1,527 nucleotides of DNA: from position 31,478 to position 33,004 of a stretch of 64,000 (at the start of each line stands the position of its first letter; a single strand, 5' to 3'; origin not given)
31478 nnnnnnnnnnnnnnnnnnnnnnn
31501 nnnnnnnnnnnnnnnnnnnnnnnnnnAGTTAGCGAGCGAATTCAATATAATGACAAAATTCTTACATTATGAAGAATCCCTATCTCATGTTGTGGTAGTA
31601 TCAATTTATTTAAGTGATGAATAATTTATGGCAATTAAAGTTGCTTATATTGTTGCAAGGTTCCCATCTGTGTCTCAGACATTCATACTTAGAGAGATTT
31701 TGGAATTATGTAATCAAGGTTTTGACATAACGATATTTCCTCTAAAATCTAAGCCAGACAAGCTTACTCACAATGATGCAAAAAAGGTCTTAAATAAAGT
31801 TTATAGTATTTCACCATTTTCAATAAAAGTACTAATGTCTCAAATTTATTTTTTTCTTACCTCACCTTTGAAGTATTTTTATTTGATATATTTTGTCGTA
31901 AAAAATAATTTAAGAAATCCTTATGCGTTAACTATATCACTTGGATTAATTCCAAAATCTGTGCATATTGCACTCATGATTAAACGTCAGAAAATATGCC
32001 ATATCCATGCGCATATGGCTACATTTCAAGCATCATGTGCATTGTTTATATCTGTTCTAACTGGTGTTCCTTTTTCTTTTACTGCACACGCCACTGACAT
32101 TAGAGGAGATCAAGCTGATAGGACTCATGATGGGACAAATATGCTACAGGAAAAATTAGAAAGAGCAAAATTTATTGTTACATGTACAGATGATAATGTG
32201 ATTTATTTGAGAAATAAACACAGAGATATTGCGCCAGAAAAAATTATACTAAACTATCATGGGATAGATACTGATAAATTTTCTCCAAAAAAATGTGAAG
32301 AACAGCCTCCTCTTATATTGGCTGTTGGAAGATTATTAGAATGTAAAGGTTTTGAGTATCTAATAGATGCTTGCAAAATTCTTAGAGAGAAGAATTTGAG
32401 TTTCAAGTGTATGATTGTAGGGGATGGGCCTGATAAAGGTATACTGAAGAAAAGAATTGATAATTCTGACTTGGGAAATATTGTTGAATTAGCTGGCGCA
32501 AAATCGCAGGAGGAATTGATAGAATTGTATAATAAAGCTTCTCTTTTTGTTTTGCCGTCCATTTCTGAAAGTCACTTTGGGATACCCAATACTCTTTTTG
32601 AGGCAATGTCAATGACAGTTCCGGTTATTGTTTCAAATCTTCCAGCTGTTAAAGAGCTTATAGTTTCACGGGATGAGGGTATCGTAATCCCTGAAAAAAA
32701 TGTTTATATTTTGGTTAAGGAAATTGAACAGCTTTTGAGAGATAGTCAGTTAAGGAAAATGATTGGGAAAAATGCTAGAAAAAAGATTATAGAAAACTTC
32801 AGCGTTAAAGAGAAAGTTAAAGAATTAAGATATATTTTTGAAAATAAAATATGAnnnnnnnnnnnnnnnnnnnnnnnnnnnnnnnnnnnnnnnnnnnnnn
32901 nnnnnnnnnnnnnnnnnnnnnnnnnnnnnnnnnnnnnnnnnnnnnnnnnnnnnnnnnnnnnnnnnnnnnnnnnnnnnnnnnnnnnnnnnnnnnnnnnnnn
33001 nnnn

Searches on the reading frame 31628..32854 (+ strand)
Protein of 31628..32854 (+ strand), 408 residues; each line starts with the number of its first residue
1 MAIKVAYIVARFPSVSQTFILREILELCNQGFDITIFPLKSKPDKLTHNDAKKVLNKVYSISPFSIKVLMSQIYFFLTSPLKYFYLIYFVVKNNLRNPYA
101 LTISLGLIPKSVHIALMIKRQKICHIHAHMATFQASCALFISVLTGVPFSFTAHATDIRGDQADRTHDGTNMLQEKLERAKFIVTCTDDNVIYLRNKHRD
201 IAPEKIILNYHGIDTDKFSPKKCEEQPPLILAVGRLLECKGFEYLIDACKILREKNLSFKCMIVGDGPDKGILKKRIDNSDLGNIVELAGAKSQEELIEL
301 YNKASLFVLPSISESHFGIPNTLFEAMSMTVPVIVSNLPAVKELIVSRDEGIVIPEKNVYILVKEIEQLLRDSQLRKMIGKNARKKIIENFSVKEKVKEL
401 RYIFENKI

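Call 59: search_protein_families(library=pfam, proteins=[window:31628-32854:+], max_evalue=0.00001)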
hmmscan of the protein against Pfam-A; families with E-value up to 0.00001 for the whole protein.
window:31628-32854:+ (408 aa): 5 families
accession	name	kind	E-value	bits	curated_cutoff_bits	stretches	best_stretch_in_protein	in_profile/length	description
PF00534.26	Glycos_transf_1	-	3.5e-38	131.3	26.4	1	221-385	9-171/172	Glycosyl transferases group 1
PF13692.12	Glyco_trans_1_4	-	5.1e-30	105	27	1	228-372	2-142/142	Glycosyl transferases group 1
PF13439.12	Glyco_transf_4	-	1.2e-07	32.4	28.5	1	108-217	58-170/170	Glycosyltransferase Family 4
PF20706.3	GT4-conflict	-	2.6e-07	30.4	26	1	212-348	180-323/385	Family 4 Glycosyltransferase in conflict systems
PF13524.12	Glyco_trans_1_2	-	2.8e-06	27.8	25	1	260-400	16-142/144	Glycosyl transferase-like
